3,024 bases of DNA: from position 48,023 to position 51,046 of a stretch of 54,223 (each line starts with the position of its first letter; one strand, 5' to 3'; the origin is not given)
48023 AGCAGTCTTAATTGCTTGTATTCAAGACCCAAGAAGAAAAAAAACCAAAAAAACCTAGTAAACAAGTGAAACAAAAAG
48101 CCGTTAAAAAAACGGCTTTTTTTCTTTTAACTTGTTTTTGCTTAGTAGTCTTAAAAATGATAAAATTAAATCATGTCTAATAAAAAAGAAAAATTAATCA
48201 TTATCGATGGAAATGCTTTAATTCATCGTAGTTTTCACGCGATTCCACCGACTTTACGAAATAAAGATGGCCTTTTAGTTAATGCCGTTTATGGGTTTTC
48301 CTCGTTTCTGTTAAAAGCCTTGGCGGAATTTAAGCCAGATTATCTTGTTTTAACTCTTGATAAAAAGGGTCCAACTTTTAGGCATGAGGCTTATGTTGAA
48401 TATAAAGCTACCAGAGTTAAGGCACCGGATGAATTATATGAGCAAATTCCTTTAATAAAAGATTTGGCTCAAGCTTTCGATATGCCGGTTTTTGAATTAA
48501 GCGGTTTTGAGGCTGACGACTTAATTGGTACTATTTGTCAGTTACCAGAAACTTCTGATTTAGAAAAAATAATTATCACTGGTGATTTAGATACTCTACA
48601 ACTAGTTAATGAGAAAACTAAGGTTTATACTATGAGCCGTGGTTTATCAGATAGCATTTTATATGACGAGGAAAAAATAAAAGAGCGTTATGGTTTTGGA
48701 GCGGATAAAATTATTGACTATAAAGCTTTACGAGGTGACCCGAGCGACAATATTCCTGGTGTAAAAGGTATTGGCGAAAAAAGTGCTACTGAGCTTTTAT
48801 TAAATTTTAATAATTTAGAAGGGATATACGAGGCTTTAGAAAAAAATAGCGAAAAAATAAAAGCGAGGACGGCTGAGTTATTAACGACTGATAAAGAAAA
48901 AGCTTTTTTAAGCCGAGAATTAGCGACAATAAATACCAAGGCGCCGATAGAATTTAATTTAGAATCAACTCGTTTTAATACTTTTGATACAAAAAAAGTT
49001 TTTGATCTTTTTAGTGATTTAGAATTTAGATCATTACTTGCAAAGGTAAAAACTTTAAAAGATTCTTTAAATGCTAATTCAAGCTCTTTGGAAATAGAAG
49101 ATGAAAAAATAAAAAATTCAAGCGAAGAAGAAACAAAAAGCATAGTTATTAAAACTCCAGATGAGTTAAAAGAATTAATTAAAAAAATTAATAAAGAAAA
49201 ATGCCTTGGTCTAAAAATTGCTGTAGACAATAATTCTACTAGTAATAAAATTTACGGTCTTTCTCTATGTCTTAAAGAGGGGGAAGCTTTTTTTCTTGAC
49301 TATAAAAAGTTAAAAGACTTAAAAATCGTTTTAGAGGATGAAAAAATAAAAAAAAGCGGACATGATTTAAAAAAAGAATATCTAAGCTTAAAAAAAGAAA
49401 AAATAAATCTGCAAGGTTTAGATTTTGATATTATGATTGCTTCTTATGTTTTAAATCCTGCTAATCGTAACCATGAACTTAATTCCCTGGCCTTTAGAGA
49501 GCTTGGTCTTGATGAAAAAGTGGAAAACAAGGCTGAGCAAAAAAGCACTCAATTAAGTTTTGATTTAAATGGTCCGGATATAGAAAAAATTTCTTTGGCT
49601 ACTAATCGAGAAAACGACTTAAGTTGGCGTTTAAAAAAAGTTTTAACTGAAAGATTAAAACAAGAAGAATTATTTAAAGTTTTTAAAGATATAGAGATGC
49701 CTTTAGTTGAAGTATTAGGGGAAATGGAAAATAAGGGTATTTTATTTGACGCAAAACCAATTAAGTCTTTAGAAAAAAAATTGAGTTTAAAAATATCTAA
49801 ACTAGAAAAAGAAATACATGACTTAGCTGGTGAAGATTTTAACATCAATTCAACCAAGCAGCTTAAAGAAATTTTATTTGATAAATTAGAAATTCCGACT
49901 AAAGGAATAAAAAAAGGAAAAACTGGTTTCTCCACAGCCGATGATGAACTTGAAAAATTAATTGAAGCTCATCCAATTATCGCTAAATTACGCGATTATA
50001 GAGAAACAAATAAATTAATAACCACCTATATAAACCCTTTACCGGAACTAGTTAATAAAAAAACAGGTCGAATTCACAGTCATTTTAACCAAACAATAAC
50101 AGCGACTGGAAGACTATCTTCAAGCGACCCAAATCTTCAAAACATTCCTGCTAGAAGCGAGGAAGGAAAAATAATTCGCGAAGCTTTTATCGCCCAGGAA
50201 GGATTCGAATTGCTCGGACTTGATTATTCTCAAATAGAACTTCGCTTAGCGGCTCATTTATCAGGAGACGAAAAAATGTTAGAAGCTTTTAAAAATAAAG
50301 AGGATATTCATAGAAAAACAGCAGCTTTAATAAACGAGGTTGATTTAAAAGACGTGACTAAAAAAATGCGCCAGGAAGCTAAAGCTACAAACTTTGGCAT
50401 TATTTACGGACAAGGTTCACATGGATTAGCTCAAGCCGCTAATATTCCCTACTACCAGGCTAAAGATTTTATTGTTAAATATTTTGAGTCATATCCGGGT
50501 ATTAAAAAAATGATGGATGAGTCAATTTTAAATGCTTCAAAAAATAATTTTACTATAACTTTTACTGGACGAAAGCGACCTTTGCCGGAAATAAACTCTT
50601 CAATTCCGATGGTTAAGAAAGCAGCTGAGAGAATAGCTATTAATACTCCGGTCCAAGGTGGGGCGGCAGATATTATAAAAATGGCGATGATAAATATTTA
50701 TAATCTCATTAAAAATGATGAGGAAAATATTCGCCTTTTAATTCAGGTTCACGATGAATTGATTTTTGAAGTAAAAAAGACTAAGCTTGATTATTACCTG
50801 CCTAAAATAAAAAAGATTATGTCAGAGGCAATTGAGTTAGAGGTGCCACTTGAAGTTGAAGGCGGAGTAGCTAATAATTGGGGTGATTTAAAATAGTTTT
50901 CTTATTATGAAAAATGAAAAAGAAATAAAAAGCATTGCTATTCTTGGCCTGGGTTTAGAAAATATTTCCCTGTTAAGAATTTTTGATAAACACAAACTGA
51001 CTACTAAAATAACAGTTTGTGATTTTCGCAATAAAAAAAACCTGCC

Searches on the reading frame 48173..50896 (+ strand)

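Call 93: search_protein_families(library=pfam, proteins=[window:48173-50896:+], max_evalue=0.001)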
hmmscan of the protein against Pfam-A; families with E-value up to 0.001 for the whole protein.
window:48173-50896:+ (907 aa): 5 families
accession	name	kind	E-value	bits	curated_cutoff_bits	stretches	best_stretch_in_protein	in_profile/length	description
PF00476.26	DNA_pol_A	-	1.4e-147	492.1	34.3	1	530-905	4-381/381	DNA polymerase family A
PF02739.22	5_3_exonuc_N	-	2.8e-52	177.2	34.3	1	7-174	1-164/164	5'-3' exonuclease, N-terminal resolvase-like domain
PF01367.25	5_3_exonuc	-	2e-28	99.1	40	1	178-273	4-96/97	5'-3' exonuclease, C-terminal SAM fold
PF22619.2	DNA_polI_exo1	-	6.6e-16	58.8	27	1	352-441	7-98/140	DNA polymerase I, ribonuclease H-like domain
PF01612.26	DNA_pol_A_exo1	-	1.6e-11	44.8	23.6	1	325-460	3-144/173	3'-5' exonuclease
